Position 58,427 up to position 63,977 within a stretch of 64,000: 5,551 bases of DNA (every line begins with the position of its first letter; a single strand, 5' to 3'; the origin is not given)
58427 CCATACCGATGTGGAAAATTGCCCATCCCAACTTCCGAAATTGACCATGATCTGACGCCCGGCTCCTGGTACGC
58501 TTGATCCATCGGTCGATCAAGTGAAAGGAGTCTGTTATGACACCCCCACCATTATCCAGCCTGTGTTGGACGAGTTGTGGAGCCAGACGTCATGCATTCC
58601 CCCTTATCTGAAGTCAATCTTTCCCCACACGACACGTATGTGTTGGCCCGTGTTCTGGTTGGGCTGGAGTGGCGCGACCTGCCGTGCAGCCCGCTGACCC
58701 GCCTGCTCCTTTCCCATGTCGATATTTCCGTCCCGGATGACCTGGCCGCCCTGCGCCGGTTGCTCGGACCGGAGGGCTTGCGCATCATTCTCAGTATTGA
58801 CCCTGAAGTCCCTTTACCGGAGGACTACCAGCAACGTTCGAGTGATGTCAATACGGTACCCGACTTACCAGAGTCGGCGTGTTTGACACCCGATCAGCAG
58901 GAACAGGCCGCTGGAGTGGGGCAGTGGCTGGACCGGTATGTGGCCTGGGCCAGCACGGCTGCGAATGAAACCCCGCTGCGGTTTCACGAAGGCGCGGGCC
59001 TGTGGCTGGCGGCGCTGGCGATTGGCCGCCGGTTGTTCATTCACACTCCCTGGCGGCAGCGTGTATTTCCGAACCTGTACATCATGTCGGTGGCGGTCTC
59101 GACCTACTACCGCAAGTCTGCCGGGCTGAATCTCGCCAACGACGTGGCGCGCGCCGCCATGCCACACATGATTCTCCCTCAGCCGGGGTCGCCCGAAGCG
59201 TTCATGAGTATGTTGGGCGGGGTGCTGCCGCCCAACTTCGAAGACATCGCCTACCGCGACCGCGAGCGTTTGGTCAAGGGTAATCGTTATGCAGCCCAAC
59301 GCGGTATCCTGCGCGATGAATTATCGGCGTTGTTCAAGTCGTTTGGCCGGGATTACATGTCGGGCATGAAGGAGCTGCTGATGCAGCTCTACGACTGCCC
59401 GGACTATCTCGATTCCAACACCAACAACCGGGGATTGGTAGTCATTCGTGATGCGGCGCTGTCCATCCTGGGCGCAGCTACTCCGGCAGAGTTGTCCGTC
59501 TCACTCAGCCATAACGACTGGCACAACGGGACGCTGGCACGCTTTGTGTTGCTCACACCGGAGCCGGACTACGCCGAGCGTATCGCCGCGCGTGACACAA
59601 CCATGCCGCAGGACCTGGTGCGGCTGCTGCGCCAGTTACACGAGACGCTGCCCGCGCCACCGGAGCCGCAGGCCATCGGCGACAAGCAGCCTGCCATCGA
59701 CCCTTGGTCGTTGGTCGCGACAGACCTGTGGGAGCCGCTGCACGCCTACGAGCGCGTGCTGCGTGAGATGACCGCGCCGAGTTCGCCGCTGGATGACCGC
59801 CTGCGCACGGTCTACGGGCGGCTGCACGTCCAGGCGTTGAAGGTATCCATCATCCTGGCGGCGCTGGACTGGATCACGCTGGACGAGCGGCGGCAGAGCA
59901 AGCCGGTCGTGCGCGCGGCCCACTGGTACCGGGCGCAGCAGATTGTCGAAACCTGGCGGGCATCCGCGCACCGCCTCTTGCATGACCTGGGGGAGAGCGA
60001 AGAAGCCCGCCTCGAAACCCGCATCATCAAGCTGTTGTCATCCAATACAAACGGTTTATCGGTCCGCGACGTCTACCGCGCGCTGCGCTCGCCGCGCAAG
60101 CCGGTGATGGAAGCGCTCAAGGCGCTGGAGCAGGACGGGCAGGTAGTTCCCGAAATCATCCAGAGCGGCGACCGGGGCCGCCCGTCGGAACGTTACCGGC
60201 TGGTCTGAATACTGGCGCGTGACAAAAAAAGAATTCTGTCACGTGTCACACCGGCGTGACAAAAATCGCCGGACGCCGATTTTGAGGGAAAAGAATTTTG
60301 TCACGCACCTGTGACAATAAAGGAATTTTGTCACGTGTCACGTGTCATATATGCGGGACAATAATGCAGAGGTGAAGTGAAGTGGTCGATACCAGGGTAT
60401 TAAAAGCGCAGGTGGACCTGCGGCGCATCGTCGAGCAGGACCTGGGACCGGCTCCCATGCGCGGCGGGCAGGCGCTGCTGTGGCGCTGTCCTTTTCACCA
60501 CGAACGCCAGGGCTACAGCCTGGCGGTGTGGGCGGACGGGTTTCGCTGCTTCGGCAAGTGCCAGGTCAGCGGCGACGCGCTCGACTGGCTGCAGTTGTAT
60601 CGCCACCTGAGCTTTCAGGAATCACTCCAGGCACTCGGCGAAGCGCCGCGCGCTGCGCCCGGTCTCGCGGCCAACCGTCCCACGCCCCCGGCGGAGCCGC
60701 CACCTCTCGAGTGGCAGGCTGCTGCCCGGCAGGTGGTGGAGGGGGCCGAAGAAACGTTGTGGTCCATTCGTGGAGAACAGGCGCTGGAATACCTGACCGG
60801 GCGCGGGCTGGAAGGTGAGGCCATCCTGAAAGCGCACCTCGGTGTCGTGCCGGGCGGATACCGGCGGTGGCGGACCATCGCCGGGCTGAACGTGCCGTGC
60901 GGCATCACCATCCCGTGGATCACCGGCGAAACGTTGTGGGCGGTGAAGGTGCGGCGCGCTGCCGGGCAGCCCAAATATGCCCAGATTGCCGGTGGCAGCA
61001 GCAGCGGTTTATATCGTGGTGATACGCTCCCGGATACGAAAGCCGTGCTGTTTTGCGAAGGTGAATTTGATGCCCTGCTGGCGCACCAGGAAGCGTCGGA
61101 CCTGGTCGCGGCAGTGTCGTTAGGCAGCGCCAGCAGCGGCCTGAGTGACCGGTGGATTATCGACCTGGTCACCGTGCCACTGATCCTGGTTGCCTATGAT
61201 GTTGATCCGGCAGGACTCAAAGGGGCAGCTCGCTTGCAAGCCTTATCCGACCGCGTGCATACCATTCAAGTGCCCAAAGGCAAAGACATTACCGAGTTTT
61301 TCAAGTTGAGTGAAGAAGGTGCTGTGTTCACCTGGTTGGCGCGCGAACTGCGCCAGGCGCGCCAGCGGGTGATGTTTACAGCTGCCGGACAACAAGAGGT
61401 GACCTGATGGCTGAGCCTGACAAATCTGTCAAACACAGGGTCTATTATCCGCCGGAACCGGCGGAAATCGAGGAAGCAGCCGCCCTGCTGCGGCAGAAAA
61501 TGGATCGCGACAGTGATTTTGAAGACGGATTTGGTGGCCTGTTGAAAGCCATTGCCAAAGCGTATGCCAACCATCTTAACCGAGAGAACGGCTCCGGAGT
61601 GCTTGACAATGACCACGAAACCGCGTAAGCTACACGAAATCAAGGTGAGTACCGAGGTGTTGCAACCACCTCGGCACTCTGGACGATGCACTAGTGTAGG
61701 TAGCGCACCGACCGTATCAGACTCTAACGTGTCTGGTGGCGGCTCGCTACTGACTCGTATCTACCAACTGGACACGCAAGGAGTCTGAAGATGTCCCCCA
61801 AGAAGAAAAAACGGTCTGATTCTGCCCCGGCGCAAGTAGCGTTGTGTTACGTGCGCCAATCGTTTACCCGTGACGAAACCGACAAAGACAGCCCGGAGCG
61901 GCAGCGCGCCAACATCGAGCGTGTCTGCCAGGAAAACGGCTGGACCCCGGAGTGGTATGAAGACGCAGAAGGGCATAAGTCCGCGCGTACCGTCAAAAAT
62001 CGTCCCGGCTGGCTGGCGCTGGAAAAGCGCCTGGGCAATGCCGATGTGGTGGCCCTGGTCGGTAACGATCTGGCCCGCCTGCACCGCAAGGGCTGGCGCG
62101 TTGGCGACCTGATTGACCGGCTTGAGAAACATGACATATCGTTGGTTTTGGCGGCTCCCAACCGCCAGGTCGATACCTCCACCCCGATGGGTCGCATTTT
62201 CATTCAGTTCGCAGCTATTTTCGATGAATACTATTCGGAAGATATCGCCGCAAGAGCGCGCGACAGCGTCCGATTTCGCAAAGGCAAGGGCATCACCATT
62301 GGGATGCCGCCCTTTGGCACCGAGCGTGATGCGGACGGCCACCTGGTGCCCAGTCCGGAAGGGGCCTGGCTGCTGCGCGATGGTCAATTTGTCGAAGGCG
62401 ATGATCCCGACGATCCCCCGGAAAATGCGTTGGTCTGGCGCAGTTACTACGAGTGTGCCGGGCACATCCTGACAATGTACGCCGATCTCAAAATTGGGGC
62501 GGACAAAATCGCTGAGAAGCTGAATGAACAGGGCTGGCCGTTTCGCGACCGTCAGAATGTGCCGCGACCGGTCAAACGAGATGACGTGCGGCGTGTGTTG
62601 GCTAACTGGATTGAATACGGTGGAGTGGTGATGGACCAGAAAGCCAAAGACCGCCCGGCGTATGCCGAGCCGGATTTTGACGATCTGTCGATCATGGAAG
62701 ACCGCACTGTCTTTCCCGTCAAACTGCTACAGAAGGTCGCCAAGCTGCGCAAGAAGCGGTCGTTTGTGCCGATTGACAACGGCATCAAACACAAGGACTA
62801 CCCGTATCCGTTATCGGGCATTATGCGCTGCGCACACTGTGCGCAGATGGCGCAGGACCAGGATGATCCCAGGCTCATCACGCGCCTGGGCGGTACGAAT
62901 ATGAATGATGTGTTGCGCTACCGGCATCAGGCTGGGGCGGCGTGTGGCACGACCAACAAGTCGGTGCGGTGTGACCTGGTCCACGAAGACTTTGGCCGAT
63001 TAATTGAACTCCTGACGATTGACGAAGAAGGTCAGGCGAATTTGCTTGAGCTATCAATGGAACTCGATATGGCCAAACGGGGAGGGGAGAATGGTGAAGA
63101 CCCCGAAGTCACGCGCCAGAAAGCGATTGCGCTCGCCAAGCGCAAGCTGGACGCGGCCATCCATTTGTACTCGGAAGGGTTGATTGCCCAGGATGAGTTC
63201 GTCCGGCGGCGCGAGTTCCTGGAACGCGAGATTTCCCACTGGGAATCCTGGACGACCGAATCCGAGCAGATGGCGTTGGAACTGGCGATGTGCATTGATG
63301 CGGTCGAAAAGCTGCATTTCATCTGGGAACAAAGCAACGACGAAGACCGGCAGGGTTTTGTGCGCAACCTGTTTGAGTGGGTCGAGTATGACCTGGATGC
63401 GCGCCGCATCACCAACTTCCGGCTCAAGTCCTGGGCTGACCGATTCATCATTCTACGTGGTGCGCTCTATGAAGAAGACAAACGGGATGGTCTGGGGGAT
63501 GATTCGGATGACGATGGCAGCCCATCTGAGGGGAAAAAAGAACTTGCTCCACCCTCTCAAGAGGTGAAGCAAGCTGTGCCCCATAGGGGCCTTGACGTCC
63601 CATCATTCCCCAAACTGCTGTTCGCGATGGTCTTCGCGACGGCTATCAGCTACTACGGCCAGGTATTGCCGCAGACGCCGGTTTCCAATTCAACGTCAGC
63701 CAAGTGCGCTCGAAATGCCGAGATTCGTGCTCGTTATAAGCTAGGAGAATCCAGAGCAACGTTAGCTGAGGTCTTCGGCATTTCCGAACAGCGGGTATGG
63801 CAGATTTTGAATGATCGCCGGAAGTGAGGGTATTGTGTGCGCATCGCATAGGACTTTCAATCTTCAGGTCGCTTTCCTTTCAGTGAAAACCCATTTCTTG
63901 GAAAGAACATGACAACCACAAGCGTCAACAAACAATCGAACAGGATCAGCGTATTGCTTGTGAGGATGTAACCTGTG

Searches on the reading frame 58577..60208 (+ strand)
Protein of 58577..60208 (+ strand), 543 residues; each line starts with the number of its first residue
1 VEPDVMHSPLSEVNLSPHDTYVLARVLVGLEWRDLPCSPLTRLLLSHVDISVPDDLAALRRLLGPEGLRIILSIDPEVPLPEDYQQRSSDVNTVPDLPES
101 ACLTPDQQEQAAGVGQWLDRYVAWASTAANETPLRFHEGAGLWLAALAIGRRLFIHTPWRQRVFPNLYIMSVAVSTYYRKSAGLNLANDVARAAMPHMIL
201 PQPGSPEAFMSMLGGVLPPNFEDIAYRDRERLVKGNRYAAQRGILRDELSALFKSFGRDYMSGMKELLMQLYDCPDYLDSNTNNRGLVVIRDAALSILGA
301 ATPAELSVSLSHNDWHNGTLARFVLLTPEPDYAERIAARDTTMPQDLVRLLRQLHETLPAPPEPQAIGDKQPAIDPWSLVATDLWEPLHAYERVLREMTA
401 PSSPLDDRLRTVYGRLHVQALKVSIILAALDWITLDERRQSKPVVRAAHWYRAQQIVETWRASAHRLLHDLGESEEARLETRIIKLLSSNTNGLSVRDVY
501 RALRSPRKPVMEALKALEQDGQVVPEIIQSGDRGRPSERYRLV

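Call 12: search_protein_families(library=pfam, proteins=[window:58577-60208:+], max_evalue=0.01)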
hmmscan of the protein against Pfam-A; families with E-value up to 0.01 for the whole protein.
window:58577-60208:+ (543 aa): 1 family
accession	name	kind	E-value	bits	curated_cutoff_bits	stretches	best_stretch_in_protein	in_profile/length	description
PF13148.11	DUF3987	-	5.5e-16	59.2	27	1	243-468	147-362/364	Protein of unknown function (DUF3987)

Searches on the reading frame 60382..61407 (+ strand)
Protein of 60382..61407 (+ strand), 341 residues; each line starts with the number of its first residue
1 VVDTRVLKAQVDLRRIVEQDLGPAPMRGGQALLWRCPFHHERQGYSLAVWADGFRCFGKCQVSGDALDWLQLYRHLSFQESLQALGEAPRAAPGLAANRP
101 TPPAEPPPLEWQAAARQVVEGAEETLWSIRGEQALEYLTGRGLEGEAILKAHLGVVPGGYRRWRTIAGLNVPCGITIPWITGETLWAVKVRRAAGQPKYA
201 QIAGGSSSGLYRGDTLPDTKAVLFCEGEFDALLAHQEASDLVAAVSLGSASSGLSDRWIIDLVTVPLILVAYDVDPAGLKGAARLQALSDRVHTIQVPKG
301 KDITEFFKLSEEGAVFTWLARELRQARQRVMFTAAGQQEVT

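Call 12: search_protein_families(library=pfam, proteins=[window:60382-61407:+], max_evalue=0.01)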
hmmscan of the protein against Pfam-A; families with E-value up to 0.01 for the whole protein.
window:60382-61407:+ (341 aa): 2 families
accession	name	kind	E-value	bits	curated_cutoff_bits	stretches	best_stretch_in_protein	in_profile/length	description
PF01807.25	Zn_ribbon_DnaG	-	3.5e-10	40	24.9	1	7-87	9-87/98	CHC2 zinc finger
PF13155.12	Toprim_2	-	7.3e-06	26.7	22.1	1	225-306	3-87/88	Toprim-like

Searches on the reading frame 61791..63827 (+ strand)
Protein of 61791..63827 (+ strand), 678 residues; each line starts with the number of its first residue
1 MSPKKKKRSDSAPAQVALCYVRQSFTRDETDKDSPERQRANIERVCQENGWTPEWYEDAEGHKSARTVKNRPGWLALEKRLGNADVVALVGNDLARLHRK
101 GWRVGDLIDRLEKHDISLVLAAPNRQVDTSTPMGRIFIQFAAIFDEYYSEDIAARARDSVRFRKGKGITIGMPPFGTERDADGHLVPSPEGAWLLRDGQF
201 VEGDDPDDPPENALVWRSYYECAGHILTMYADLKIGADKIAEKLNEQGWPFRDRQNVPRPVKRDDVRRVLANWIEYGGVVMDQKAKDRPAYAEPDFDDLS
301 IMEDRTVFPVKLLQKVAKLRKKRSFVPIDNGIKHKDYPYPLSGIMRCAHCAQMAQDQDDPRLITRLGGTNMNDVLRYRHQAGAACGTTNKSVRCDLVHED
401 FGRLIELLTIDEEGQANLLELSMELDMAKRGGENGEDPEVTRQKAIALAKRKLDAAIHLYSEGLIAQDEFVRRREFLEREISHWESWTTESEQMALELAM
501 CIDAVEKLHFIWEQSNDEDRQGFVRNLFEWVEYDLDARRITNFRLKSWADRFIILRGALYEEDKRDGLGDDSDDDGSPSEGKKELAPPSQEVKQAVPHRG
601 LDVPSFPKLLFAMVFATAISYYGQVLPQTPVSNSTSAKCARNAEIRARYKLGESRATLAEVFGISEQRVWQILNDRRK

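Call 12: search_protein_families(library=pfam, proteins=[window:61791-63827:+], max_evalue=0.01)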
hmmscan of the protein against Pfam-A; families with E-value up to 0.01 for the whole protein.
window:61791-63827:+ (678 aa): 4 families
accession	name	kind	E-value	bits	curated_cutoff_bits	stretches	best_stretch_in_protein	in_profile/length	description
PF00239.26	Resolvase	-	1e-21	78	23.3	1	18-167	2-143/145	Resolvase, N terminal domain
PF07508.19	Recombinase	-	0.0023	18.6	21.1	1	224-288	8-67/102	Recombinase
PF02796.21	HTH_7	-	0.0051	17.4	23.8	0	643-675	12-44/45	Helix-turn-helix domain of resolvase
PF13384.12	HTH_23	-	0.0058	16.9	24.6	0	648-674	14-39/50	Homeodomain-like domain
